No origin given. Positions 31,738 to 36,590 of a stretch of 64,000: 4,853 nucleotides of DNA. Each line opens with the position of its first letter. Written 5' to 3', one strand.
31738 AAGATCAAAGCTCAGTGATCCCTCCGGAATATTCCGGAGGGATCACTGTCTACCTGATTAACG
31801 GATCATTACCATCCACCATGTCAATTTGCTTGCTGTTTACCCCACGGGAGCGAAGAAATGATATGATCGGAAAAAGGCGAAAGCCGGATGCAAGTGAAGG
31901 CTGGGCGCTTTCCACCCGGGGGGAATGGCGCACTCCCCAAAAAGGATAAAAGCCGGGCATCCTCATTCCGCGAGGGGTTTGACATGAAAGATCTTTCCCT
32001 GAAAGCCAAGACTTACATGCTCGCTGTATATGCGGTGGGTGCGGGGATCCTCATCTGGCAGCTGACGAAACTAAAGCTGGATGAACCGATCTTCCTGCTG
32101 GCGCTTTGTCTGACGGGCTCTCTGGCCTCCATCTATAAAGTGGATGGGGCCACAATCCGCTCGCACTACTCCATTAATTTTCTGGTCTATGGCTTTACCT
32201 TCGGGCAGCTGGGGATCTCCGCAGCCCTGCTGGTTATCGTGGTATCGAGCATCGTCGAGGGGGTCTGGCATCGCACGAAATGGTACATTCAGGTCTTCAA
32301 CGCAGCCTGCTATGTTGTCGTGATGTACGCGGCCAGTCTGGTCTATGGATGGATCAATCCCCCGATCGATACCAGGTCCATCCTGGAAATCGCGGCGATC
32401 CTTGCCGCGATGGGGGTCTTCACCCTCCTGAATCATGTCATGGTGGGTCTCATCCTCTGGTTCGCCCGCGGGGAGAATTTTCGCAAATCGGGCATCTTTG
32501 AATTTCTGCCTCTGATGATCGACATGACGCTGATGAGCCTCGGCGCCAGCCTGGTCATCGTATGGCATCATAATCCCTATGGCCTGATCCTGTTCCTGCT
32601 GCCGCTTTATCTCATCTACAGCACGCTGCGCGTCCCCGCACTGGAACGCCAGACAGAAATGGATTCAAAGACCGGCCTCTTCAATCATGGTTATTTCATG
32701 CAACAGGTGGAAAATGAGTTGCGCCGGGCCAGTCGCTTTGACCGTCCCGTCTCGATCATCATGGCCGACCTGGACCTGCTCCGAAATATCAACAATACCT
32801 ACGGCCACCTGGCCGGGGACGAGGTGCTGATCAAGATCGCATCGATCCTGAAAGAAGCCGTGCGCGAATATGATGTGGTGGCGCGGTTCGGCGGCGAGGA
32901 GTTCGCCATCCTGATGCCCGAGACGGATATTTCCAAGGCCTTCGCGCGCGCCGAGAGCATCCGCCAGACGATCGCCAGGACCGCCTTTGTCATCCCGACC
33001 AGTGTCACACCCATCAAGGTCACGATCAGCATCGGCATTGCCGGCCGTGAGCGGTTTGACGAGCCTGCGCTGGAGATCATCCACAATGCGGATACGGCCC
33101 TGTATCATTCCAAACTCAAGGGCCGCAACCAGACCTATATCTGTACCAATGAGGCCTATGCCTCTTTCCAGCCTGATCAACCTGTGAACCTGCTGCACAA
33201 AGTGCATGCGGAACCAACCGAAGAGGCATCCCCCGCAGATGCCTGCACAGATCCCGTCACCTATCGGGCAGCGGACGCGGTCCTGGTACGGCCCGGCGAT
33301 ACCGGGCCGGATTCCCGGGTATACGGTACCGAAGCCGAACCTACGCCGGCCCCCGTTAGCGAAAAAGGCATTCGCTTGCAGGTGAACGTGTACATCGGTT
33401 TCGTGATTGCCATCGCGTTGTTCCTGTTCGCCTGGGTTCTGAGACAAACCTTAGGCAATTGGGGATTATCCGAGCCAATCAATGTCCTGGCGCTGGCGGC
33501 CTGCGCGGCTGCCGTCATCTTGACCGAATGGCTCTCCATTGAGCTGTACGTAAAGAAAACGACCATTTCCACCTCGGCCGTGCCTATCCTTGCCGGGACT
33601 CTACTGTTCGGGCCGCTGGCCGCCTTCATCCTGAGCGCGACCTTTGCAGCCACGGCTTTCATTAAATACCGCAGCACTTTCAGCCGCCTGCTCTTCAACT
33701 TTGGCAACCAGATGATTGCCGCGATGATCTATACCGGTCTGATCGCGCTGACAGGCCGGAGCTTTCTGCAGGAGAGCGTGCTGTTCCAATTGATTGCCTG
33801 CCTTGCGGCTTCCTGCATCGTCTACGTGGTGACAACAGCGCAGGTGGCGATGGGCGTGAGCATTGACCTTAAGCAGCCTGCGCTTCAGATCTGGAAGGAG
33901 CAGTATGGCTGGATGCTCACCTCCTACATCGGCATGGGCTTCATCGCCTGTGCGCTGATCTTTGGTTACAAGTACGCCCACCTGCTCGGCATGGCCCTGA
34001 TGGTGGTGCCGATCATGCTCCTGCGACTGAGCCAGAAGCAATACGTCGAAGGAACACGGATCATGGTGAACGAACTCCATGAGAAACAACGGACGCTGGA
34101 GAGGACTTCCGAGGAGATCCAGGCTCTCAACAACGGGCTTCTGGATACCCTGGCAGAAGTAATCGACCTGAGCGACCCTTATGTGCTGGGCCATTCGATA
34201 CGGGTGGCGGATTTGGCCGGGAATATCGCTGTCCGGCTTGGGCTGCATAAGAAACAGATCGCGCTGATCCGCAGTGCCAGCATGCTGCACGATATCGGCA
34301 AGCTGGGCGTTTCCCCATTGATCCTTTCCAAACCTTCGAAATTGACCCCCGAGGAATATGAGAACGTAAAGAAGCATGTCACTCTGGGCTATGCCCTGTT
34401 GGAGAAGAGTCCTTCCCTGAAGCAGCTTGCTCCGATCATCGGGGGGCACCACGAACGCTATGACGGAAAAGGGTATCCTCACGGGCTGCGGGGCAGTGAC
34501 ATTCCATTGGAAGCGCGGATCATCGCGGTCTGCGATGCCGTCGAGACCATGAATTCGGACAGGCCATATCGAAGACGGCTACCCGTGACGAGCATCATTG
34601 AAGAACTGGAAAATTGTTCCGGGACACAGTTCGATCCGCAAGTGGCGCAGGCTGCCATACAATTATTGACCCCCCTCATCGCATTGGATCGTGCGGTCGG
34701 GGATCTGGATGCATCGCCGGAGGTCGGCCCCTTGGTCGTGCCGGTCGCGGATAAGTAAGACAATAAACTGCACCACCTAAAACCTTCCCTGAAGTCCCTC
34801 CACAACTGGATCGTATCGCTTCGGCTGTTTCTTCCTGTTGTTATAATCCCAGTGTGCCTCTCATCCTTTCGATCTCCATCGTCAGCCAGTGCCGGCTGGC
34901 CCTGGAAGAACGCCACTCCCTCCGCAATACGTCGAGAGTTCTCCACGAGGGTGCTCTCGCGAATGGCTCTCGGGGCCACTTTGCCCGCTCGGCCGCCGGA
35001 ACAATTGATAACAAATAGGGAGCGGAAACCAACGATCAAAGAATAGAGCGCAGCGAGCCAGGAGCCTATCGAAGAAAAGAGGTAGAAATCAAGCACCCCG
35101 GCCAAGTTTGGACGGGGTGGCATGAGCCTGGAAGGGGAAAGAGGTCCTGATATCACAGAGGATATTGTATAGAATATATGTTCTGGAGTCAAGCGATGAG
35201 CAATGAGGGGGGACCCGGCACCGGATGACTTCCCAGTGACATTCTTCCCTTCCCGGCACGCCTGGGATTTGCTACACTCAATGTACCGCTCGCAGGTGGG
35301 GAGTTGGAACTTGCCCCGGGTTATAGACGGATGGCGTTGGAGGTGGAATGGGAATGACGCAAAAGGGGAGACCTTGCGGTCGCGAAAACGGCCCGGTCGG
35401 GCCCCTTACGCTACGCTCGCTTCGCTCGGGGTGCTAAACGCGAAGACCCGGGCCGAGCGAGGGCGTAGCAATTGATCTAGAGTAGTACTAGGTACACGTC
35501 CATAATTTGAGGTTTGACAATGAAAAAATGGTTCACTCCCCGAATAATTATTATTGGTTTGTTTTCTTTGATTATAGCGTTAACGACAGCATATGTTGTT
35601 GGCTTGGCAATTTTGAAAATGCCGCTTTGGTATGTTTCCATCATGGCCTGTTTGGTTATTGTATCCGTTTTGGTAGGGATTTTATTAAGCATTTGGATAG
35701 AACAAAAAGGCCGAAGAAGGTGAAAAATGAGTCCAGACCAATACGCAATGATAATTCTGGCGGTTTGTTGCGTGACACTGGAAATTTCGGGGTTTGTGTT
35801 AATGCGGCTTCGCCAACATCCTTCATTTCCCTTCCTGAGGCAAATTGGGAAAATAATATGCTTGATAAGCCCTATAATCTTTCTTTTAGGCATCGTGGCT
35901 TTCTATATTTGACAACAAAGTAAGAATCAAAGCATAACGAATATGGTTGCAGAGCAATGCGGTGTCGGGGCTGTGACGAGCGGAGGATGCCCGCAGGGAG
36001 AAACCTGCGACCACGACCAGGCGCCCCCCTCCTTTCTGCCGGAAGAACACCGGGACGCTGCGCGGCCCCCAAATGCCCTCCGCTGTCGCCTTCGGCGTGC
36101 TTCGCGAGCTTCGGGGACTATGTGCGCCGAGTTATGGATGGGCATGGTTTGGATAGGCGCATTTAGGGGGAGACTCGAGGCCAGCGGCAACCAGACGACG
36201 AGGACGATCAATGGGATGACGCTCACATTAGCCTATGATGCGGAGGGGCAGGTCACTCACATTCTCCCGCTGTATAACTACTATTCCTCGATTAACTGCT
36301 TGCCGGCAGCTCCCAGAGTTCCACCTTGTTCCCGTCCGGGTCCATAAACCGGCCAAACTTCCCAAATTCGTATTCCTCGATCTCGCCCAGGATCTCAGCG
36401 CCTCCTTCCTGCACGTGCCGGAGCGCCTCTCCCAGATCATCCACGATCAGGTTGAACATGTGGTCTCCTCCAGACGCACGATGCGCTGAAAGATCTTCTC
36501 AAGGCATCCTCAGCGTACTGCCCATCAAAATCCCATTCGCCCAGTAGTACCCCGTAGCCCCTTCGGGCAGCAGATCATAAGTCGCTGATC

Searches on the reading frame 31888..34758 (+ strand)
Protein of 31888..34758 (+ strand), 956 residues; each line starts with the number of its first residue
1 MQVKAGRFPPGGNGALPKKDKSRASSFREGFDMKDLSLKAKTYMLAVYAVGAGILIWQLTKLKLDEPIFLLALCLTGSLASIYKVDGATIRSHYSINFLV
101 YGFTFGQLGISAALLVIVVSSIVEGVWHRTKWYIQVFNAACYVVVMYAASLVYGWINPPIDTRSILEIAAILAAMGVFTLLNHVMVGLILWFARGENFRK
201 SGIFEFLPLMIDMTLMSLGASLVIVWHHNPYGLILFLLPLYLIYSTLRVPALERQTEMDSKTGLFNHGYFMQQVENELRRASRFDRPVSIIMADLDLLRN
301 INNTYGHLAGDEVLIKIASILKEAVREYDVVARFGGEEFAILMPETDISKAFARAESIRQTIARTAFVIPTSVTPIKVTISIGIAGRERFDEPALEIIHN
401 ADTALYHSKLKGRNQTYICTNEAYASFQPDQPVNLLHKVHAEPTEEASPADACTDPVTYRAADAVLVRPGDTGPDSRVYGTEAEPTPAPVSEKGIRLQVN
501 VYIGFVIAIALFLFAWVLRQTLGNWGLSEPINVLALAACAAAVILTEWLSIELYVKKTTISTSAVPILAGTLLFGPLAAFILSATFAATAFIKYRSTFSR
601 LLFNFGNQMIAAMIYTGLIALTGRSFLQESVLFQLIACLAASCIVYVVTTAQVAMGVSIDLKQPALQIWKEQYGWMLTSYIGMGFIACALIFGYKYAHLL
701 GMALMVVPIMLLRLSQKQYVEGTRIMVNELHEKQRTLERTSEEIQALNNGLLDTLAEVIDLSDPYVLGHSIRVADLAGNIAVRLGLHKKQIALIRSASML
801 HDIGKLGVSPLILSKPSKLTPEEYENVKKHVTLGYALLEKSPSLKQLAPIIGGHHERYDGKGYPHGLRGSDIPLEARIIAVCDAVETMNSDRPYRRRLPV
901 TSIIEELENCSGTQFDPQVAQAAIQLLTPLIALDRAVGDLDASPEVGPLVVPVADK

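Call 7: search_protein_families(library=pfam, proteins=[window:31888-34758:+], max_evalue=0.01)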
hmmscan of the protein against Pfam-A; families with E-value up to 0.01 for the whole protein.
window:31888-34758:+ (956 aa): 5 families
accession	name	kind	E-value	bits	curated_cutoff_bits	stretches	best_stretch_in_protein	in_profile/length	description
PF00990.26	GGDEF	-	1e-42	146.1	23.8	1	257-415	2-161/161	Diguanylate cyclase, GGDEF domain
PF13487.12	HD_5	-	3.2e-35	121.8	27.2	1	754-919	2-170/170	HD domain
PF01966.28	HD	-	2e-19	70.4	22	1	766-888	1-116/116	HD domain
PF08668.18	HDOD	-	0.00084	19.3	22.9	1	768-826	97-153/196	HDOD domain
PF18019.7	Cas3_HD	-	0.0036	17.8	23.1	1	786-856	49-130/207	Cas3, HD domain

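Call 49: find_homologous_proteins(query=window:31888-34758:+, max_evalue=1e-30)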
Query window:31888-34758:+ (956 aa): 2162 proteins with E <= 1e-30 among 8000 candidates; the best 120 are listed.
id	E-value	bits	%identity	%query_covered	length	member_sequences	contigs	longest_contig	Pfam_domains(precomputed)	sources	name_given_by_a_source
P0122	0.0e+0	2060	100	97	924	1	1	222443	PF13487.13,PF01966.29,PF00990.27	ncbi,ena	-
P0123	0.0e+0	1575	77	96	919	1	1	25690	PF20972.3,PF13487.13,PF01966.29,PF00990.27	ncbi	-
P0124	0.0e+0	1511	73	97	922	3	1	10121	PF13487.13,PF01966.29,PF00990.27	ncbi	-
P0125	0.0e+0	1347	70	93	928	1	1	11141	PF13487.13,PF01966.29,PF00990.27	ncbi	-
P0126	0.0e+0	1327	69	93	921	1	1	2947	PF08668.19,PF13487.13,PF01966.29,PF00990.27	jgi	jgi:diguanylate cyclase (GGDEF)-like protein/putative nucleotidyltransferase with HDIG domain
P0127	0.0e+0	1317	65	96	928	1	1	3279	PF13487.13,PF01966.29,PF00990.27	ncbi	-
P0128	0.0e+0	1310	66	95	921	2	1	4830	PF20972.3,PF13487.13,PF01966.29,PF00990.27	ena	-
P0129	0.0e+0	1295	63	96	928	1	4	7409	PF13487.13,PF01966.29,PF00990.27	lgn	-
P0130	0.0e+0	1279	64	96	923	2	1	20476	PF13487.13,PF01966.29,PF00990.27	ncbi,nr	ncbi:MAG TPA: diguanylate cyclase [Anaerolineales bacterium]|nr:diguanylate cyclase [Anaerolineales 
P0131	0.0e+0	1243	64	94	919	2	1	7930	PF13487.13,PF01966.29,PF00990.27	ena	-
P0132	0.0e+0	1233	64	94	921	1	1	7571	PF13487.13,PF01966.29,PF00990.27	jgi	jgi:diguanylate cyclase (GGDEF)-like protein/putative nucleotidyltransferase with HDIG domain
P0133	0.0e+0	1196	61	94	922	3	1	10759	PF13487.13,PF01966.29,PF00990.27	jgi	jgi:diguanylate cyclase (GGDEF)-like protein/putative nucleotidyltransferase with HDIG domain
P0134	0.0e+0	1123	58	96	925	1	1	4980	PF13487.13,PF01966.29,PF00990.27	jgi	jgi:diguanylate cyclase (GGDEF)-like protein/putative nucleotidyltransferase with HDIG domain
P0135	0.0e+0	1118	58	94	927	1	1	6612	PF13487.13,PF01966.29,PF00990.27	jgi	jgi:diguanylate cyclase (GGDEF)-like protein/putative nucleotidyltransferase with HDIG domain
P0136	0.0e+0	1093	60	87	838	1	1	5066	PF13487.13,PF01966.29,PF00990.27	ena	-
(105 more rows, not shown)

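Call 50: find_encoding_contigs(protein=P0123, flank=10000)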
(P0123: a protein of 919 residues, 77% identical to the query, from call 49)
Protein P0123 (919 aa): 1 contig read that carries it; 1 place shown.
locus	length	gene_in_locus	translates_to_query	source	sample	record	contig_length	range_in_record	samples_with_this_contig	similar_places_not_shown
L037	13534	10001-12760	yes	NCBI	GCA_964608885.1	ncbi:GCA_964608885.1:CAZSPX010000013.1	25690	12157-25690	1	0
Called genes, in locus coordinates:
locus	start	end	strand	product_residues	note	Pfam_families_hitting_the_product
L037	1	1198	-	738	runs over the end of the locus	PF00916:Sulfate_transp, PF13466:STAS_2 (weak), PF01740:STAS, PF00027:cNMP_binding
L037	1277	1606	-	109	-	-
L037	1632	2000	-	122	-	PF10823:DUF2568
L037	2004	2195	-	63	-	PF02416:TatA_B_E (faint)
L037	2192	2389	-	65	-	PF09962:DUF2196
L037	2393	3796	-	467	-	PF00266:Aminotran_5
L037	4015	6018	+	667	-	PF00072:Response_reg (weak), PF00989:PAS, PF08448:PAS_4, PF13426:PAS_9, PF01590:GAF (weak), PF13492:GAF_3 (weak), PF07730:HisKA_3, PF02518:HATPase_c, +1 more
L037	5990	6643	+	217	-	PF00072:Response_reg, PF08281:Sigma70_r4_2, PF00196:GerE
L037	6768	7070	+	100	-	-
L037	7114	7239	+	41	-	-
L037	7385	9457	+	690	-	PF00082:Peptidase_S8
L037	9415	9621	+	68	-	-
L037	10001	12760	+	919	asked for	PF20972:MASE9 (faint), PF00990:GGDEF, PF01966:HD, PF13487:HD_5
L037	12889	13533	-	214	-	?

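Call 51: find_encoding_contigs(protein=P0124, flank=10000)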
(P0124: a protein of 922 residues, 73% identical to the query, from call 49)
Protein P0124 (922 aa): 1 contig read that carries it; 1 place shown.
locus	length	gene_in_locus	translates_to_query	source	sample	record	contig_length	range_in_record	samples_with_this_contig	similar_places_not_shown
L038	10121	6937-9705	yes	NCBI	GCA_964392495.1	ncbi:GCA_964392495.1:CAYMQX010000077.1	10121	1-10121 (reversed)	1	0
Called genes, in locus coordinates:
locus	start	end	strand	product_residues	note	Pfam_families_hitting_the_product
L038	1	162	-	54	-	?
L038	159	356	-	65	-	PF09962:DUF2196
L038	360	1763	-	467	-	PF00266:Aminotran_5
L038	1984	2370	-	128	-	PF07366:SnoaL, PF12680:SnoaL_2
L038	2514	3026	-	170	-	PF00293:NUDIX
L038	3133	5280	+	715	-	PF00072:Response_reg, PF00989:PAS, PF08448:PAS_4, PF13188:PAS_8 (faint), PF13426:PAS_9, PF01590:GAF (weak), PF07730:HisKA_3, PF02518:HATPase_c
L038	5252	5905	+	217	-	PF00072:Response_reg, PF08281:Sigma70_r4_2 (weak), PF00196:GerE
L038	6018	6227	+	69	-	-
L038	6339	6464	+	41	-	-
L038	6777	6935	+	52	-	-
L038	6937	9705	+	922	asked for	PF00990:GGDEF, PF13487:HD_5, PF01966:HD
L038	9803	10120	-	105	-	?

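Call 52: find_encoding_contigs(protein=P0125, flank=10000)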
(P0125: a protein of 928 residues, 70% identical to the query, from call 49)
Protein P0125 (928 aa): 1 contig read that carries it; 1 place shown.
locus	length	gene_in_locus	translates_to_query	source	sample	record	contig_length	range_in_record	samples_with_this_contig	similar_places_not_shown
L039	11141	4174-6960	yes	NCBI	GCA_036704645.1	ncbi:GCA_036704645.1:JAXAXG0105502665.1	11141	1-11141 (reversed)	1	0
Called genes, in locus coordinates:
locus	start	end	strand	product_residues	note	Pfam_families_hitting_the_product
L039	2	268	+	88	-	?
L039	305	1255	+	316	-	PF00072:Response_reg, PF00990:GGDEF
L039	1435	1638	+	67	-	-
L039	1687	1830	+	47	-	-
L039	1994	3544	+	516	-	PF00082:Peptidase_S8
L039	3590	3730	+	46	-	-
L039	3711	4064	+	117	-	-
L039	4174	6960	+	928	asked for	PF00990:GGDEF, PF01966:HD, PF13487:HD_5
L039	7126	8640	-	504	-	PF23545:Zn_ribbon_HMPTM, PF04055:Radical_SAM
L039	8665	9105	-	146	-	-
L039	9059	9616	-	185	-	PF13646:HEAT_2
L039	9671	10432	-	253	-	PF01790:LGT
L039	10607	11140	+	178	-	?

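Call 78: find_encoding_contigs(protein=P0130, flank=10000)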
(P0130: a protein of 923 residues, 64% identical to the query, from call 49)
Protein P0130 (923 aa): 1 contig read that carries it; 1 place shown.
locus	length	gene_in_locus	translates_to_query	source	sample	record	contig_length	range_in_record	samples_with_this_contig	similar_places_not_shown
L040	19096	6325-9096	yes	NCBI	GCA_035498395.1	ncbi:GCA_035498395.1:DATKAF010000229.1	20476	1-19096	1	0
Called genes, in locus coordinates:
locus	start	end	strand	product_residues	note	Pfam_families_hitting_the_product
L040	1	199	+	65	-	?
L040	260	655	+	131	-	-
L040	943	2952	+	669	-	PF00072:Response_reg, PF00989:PAS, PF08448:PAS_4, PF13426:PAS_9, PF01590:GAF (weak), PF13492:GAF_3, PF07730:HisKA_3, PF02518:HATPase_c, +1 more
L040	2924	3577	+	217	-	PF00072:Response_reg, PF08281:Sigma70_r4_2 (weak), PF00196:GerE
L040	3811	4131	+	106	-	-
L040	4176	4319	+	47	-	-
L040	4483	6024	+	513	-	PF00082:Peptidase_S8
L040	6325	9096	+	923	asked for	PF00990:GGDEF, PF13487:HD_5, PF01966:HD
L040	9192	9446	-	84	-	PF04226:Transgly_assoc (weak)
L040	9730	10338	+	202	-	PF07638:Sigma70_ECF (faint), PF04542:Sigma70_r2, PF08281:Sigma70_r4_2, PF04545:Sigma70_r4 (weak)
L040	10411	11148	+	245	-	PF13490:zf-HC2 (weak)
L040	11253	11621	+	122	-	PF00293:NUDIX, PF14815:NUDIX_4 (faint)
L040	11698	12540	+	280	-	PF01875:Memo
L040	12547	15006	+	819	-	PF17764:PriA_3primeBD, PF00270:DEAD, PF04851:ResIII, PF18319:Zn_ribbon_PriA (weak), PF00271:Helicase_C (weak), PF18074:PriA_C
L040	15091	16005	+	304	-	-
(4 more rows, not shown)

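Call 79: find_encoding_contigs(protein=P0129, flank=10000)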
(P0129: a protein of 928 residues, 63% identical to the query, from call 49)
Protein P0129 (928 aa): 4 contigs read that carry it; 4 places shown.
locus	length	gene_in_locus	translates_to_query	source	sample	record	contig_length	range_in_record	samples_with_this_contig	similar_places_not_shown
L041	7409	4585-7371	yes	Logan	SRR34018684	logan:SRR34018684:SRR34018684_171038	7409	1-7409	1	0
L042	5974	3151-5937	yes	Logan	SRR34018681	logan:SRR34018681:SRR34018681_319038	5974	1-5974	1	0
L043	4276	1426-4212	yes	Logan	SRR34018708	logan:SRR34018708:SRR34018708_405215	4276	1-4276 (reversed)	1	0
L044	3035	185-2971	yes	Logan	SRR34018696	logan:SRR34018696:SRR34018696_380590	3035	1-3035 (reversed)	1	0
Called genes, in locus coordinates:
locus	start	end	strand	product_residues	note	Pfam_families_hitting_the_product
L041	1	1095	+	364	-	?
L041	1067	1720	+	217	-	PF00072:Response_reg, PF08281:Sigma70_r4_2 (weak), PF00196:GerE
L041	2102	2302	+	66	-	-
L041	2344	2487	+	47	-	-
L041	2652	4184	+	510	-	PF00082:Peptidase_S8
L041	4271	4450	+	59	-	-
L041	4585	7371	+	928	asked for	PF00990:GGDEF, PF01966:HD, PF13487:HD_5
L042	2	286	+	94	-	?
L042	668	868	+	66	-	-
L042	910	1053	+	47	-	-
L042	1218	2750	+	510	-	PF00082:Peptidase_S8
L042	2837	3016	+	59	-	-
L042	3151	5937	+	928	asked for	PF00990:GGDEF, PF01966:HD, PF13487:HD_5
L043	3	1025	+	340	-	?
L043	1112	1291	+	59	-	-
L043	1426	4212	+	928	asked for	PF00990:GGDEF, PF01966:HD, PF13487:HD_5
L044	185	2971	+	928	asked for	PF00990:GGDEF, PF01966:HD, PF13487:HD_5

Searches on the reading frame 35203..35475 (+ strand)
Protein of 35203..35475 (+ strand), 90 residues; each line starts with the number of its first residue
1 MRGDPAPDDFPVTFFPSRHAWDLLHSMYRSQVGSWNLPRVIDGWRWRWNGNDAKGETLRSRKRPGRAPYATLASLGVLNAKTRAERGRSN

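Call 10: search_protein_families(library=pfam, proteins=[window:35203-35475:+], max_evalue=0.01)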
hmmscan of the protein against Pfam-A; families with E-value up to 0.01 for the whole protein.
window:35203-35475:+ (90 aa): 0 families

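Call 42: find_homologous_proteins(query=window:35203-35475:+, max_evalue=10)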
Query window:35203-35475:+: 1 candidates shared short words with the query, none scored E <= 10.

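Call 70: list_cluster_members(proteins=[window:26137-26235:+, window:26143-26235:+, window:35348-35434:+, window:35354-35434:+, window:35203-35475:+, window:26058-26276:+, window:25985-26092:+, window:26239-26532:+, window:26254-26529:+, window:35477-35893:-])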
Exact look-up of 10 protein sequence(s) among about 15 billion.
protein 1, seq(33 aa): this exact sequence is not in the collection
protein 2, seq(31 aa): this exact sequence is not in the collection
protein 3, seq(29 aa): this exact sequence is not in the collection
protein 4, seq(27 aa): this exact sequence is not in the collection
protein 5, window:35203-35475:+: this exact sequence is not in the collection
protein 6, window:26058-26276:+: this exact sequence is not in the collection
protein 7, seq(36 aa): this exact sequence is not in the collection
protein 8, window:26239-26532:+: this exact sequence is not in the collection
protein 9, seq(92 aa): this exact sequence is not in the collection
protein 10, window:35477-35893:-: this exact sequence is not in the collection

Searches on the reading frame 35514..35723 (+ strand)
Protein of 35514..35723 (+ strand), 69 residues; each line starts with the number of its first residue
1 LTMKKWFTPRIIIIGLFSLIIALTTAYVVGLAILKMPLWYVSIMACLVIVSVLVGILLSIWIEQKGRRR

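Call 7: search_protein_families(library=pfam, proteins=[window:35514-35723:+], max_evalue=0.01)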
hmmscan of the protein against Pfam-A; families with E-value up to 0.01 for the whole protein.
window:35514-35723:+ (69 aa): 0 families

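Call 45: search_protein_families(library=ncbifam, proteins=[window:35520-35723:+], max_evalue=0.01)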
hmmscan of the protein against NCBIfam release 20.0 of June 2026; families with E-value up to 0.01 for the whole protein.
window:35520-35723:+ (67 aa): 1 family
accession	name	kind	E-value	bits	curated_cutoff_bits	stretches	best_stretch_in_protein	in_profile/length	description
TIGR04370.1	glyco_rpt_poly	subfamily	0.0027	16.8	40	1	2-60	6-64/396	oligosaccharide repeat unit polymerase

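Call 46: search_protein_families(library=phrogs, proteins=[window:35520-35723:+], max_evalue=0.01)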
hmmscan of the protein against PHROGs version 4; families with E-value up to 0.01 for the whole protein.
window:35520-35723:+ (67 aa): 0 families

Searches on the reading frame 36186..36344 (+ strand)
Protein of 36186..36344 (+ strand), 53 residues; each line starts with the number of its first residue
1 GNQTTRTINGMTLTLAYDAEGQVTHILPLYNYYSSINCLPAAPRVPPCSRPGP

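Call 74: search_protein_families(library=pfam, proteins=[window:36186-36344:+], max_evalue=1)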
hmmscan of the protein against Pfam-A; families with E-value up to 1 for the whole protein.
seq(53 aa): 1 family
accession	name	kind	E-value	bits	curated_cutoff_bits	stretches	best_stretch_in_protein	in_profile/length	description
PF05593.20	RHS_repeat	-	0.021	15.7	22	1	5-25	9-30/38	RHS Repeat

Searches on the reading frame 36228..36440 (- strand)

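Call 74: search_protein_families(library=pfam, proteins=[window:36228-36440:-], max_evalue=1)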
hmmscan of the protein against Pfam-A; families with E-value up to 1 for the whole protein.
window:36228-36440:- (70 aa): 1 family
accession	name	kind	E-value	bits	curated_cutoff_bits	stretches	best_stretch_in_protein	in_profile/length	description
PF00323.24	Defensin_1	-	0.11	13.6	21.4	0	4-13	12-21/29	Mammalian defensin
